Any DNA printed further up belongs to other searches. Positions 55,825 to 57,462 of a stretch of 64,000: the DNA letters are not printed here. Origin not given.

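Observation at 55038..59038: NtrC-type two-component system, sigma-54 promoter, and a His-rich membrane GT2 (HpnI-like) gene that convergently overlaps an HpnL/flippase-like gene by 104 bp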

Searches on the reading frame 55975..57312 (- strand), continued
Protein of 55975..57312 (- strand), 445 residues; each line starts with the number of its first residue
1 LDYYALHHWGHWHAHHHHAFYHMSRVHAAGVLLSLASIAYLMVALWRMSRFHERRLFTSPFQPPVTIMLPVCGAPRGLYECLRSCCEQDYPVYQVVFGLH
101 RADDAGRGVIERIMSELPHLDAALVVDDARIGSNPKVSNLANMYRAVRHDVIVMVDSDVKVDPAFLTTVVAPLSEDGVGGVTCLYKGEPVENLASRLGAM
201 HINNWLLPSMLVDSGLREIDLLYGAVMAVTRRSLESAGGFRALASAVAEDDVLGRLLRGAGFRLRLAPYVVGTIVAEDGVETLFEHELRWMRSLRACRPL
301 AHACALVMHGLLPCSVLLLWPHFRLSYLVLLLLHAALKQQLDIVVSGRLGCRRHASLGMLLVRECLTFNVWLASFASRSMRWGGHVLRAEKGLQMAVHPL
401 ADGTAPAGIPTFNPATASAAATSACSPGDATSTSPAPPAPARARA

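Call 25: search_protein_families(library=ncbifam, proteins=[L048:11135-12586:+, L080:4788-5678:+, L070:16152-18830:-, L065:5756-6904:-, L060:3986-5020:+, L014:7594-8784:-, L082:16702-18690:-, L015:6753-7946:-, L015:4027-4776:-, L084:4373-6001:-], max_evalue=1e-10)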
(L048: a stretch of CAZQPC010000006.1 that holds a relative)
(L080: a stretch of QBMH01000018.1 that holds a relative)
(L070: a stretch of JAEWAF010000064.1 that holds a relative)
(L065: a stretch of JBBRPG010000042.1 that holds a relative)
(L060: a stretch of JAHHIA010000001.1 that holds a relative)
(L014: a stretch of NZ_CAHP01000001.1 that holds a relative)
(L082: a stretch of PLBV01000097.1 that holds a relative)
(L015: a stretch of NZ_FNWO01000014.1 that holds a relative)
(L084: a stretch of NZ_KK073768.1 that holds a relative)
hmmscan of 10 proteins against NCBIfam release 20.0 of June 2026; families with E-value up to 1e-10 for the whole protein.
L048:11135-12586:+ (483 aa): 14 families
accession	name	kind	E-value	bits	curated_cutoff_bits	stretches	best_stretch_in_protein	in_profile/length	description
TIGR03471.1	HpnJ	equivalog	1.8e-218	726.2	577.6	1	9-480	1-471/472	hopanoid biosynthesis associated radical SAM protein HpnJ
TIGR02026.1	BchE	equivalog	1.6e-30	106.4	481.35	1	39-465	19-447/497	magnesium-protoporphyrin IX monomethyl ester anaerobic oxidative cyclase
NF038361.1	rSAM_Sden_1168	equivalog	3e-30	105.3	575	1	89-441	154-515/560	Sden_1168 family B12-binding radical SAM P-methyltransferase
NF050148.1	rSAM_ApyD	equivalog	2.7e-28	98.8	750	1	87-397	85-396/645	RiPP biosynthesis radical SAM protein ApyD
TIGR04072.2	rSAM_ladder_B12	equivalog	5.6e-27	94.5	360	1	204-404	180-382/443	lipid biosynthesis B12-binding/radical SAM protein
TIGR04479.1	bcpD_PhpK_rSAM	subfamily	3.9e-25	88.2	600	1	141-379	188-416/504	PhpK family radical SAM P-methyltransferase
TIGR03975.1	rSAM_ocin_1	subfamily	5.4e-25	87.9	281.85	1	95-368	147-426/606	RiPP maturation radical SAM C-methyltransferase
TIGR04014.1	B12_SAM_MJ_0865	equivalog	1.5e-21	76.7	360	1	75-396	37-360/434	methyl-coenzyme M reductase glutamine C-methyltransferase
TIGR04013.1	B12_SAM_MJ_1487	hypoth_equivalog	2.3e-18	66.2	251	1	62-377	30-340/382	TIGR04013 family B12-binding domain/radical SAM domain-containing protein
TIGR04385.1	B12_rSAM_cofa1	equivalog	5.1e-17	62.2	450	1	99-372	93-364/438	B12 lower ligand biosynthesis radical SAM protein BzaD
NF033712.0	B12_rSAM_KedN5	subfamily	6.2e-17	61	700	1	76-362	62-360/624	KedN5 family methylcobalamin-dependent radical SAM C-methyltransferase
NF033070.1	rSAM_AprD4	equivalog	5.2e-15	55.3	500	1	206-404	198-400/456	AprD4 family radical SAM diol-dehydratase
TIGR04367.1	HpnR_B12_rSAM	equivalog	9.4e-15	54.1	650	1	95-391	80-370/490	hopanoid C-3 methylase HpnR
NF045585.1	rSAM_slr0320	equivalog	4.1e-12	45.4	775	1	201-373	232-410/511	photosystem II high light acclimation radical SAM protein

L080:4788-5678:+ (296 aa): 2 families
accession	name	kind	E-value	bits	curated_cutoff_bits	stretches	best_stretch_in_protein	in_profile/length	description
TIGR03473.1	HpnK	hypoth_equivalog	5.2e-80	268.7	232.6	1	11-291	2-281/283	hopanoid biosynthesis-associated protein HpnK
NF002559.0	PRK02134.1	equivalog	2.4e-42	145.2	227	1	11-290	3-248/249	chitin disaccharide deacetylase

L070:16152-18830:- (892 aa): 5 families
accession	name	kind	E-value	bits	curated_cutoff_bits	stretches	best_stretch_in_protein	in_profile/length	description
TIGR03480.1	HpnN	hypoth_equivalog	3.2e-259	862.5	751.85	1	20-883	3-860/862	hopanoid biosynthesis associated RND transporter like protein HpnN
NF052374.1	HopndTporHpnN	equivalog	1.9e-195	651.5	1100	1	18-877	4-854/858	hopanoid transporter HpnN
NF045600.2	BstA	equivalog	5.4e-42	143.7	1400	1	29-882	15-899/903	sterol transporter cytoplasmic membrane protein BstA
TIGR00833.1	actII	subfamily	1.5e-35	122.8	874.7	2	240-485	133-382/910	MMPL family RND transporter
TIGR00921.1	2A067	subfamily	4.2e-35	121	351.9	2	243-435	155-345/733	hydrophobe/amphiphile efflux-3 (HAE3) family transporter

L065:5756-6904:- (382 aa): 11 families
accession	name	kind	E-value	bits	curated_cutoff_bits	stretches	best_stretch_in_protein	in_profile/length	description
TIGR03470.1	HpnH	equivalog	6.6e-164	544.5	225.05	1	1-322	1-318/318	adenosyl-hopene transferase HpnH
TIGR03961.1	rSAM_PTO1314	hypoth_equivalog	6.2e-22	78.3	306.05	1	19-318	14-307/332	PTO1314 family radical SAM protein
TIGR04051.1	rSAM_NirJ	equivalog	1.6e-17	63.5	515.45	1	35-226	9-203/354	heme d1 biosynthesis radical SAM protein NirJ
NF049973.1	radical_Rv1681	equivalog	8.6e-14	51.2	380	1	30-192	74-239/326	Rv1681 family radical SAM protein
TIGR04053.2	TIGR04053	equivalog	1.1e-13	51.2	395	1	24-192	4-178/366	TIGR04053 family radical SAM/SPASM domain-containing protein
TIGR04546.1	rSAM_ahbC_deAc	equivalog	6.7e-13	48.2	650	1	35-192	46-205/390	12,18-didecarboxysiroheme deacetylase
TIGR03913.1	rad_SAM_trio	equivalog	8.4e-13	47.5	591.75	1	24-213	14-205/477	GDL motif peptide-associated radical SAM/SPASM maturase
TIGR04347.1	pseudo_SAM_Halo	equivalog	9e-12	44.9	525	1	31-195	41-207/390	TIGR04347 family pseudo-SAM/SPASM protein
TIGR02666.1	moaA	equivalog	1.2e-11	44.2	284.05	1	37-188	19-181/336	GTP 3',8-cyclase MoaA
TIGR04133.1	rSAM_w_lipo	hypoth_equivalog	1.8e-11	43.6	425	1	23-225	18-228/350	TIGR04133 family radical SAM/SPASM protein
TIGR03962.1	mycofact_rSAM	equivalog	4.5e-11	42.5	265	1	25-171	9-158/339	mycofactocin radical SAM maturase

L060:3986-5020:+ (344 aa): 11 families
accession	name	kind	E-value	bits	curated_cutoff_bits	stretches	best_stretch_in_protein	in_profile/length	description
TIGR03466.1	HpnA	hypoth_equivalog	2.2e-143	477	367.65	1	4-328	2-327/327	hopanoid-associated sugar epimerase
NF052578.1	StrlDmthSdmBMthl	equivalog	1.7e-68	231.8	600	1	5-328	3-328/328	sterol demethylase protein SdmB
NF042423.1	oxyalk_red_Shew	equivalog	3.1e-31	108.7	580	1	3-305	9-317/331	2-alkyl-3-oxoalkanoate reductase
NF042422.1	oxyalk_red_OleD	equivalog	5.7e-28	98.2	580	1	5-319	3-325/329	2-alkyl-3-oxoalkanoate reductase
TIGR04180.1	EDH_00030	hypoth_equivalog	8e-19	67.8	475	1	5-174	1-178/297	NAD-dependent 4,6-dehydratase LegB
TIGR01746.1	Thioester-redct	subfamily_domain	1.3e-18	67.4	213.35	1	5-194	2-218/371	thioester reductase domain-containing protein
NF005539.0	PRK07201.1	equivalog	4.4e-14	52.1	549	1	5-151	3-159/657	SDR family oxidoreductase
TIGR02197.1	heptose_epim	equivalog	6.4e-14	51.8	274.6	1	6-158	2-155/316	ADP-glyceromanno-heptose 6-epimerase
TIGR01179.1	galE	equivalog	7.2e-13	48.1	262.3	0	5-151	2-154/332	UDP-glucose 4-epimerase GalE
NF038078.1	NRPS_MxcG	equivalog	6.9e-11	40.2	2300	0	5-198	1085-1301/1442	myxochelin non-ribosomal peptide synthetase MxcG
NF043036.1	ErythonDh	equivalog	7e-11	41.9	325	1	5-134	3-145/321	D-erythronate dehydrogenase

L014:7594-8784:- (396 aa): 3 families
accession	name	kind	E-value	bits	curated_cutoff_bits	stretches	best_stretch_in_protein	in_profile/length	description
TIGR03469.1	HpnB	hypoth_equivalog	1.1e-159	531.6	379.25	1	16-389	3-385/386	hopene-associated glycosyltransferase HpnB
NF045692.1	OglycostaseCruG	equivalog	2.7e-23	82.5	600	1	43-319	33-301/386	2'-O-glycosyltransferase CruG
TIGR03472.1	HpnI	equivalog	2.8e-14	52.7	310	1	43-379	33-360/373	bacteriohopanetetrol glucosamine biosynthesis glycosyltransferase HpnI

L082:16702-18690:- (662 aa): 5 families
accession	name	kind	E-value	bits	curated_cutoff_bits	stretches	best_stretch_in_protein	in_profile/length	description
TIGR01507.1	hopene_cyclase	equivalog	7.9e-235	781.1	431.1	1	20-653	16-639/640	squalene--hopene cyclase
TIGR01787.1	squalene_cyclas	subfamily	1.2e-183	612.1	322.7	1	25-649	2-622/622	squalene/oxidosqualene cyclases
TIGR03463.1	osq_cycl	subfamily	2.8e-74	250.5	851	1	32-647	4-634/634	2,3-oxidosqualene cyclase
TIGR04277.1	squa_tetra_cyc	equivalog_domain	2.2e-48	165.3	500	1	328-649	315-622/624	tetrahymanol synthase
NF053823.1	SCO2321_fam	equivalog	6.2e-16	58.3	300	0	425-508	69-139/405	SCO2321 family membrane protein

L015:6753-7946:- (397 aa): 5 families
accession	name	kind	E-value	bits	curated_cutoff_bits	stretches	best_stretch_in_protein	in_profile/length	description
TIGR03465.1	HpnD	equivalog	7.3e-103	343.2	278.6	1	129-396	1-266/267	presqualene diphosphate synthase HpnD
TIGR03464.1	HpnC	equivalog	1.1e-37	130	250.45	1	149-392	21-263/267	squalene synthase HpnC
NF045686.1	PhytoSynCyanob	equivalog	2.9e-29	102.1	550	1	130-371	28-280/310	15-cis-phytoene synthase CrtB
NF045921.1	PhytnSynCrtBRhod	equivalog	1.9e-28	99.8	500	1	125-374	9-255/307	15-cis-phytoene synthase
NF042419.1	Phyto_syn_CrtB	equivalog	7.3e-25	88.1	480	1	123-371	4-259/306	15-cis-phytoene synthase CrtB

L015:4027-4776:- (249 aa): 2 families
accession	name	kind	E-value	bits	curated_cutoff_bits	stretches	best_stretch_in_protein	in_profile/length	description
TIGR03468.1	HpnG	hypoth_equivalog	8.6e-61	205.2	187.1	1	34-238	3-211/212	hopanoid-associated phosphorylase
NF005476.0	PRK07077.1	equivalog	6.1e-38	130.5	215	1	33-244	10-232/243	phosphorylase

L084:4373-6001:- (542 aa): 107 families (the best 25 are shown)
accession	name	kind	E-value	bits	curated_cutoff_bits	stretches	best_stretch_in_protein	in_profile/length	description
TIGR01194.1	cyc_pep_trnsptr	subfamily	1.4e-144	482.7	286.2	1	6-535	10-548/554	cyclic peptide export ABC transporter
NF007813.0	PRK10522.1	equivalog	8.3e-128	427.4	604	1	1-539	1-532/547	multidrug ABC transporter permease/ATP-binding protein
TIGR02203.1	MsbA_lipidA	equivalog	1.7e-41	142.4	602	1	29-534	33-546/572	lipid A export permease/ATP-binding protein MsbA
NF008381.0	PRK11176.1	equivalog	3.2e-31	108.3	867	1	35-534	51-556/582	lipid A ABC transporter ATP-binding protein/permease MsbA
TIGR02857.1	CydD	equivalog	1.7e-29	103.2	435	1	319-529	314-529/529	thiol reductant ABC exporter subunit CydD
NF045998.1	cleave_ABC_plasm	equivalog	1.8e-29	102.5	500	1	11-521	155-665/673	Mbov_0121 family peptidase domain-containing ABC transporter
NF045513.1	HepA_fam_ABC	equivalog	2.4e-29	102.2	725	1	40-534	86-586/610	heterocyst formation ABC transporter subunit HepA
TIGR03375.1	type_I_sec_LssB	subfamily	3.8e-29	101.5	693.1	1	130-537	269-682/696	type I secretion system permease/ATPase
TIGR02204.1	MsbA_rel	hypoth_equivalog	2.4e-27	95.8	780.4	1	14-534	24-552/576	ABC transporter, permease/ATP-binding protein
TIGR02868.1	CydC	equivalog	3.1e-26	92.1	329.05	1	13-516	13-529/530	thiol reductant ABC exporter subunit CydC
TIGR02982.1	heterocyst_DevA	subfamily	1.8e-25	89.9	295.8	1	328-534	3-219/220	ABC exporter ATP-binding subunit, DevA family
TIGR01846.1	type_I_sec_HlyB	subfamily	2e-25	89.2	725.55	1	336-534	463-669/694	type I secretion system permease/ATPase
TIGR01193.1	bacteriocin_ABC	subfamily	2.8e-25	88.9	523.85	1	19-534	166-686/708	peptide cleavage/export ABC transporter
TIGR03796.1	NHLM_micro_ABC1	equivalog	1.9e-24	85.9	853.3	1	49-534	194-689/710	NHLP family bacteriocin export ABC transporter peptidase/permease/ATPase subunit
TIGR04521.1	ECF_ATPase_2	equivalog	1.1e-23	83.8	330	1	328-537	2-226/279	energy-coupling factor transporter ATPase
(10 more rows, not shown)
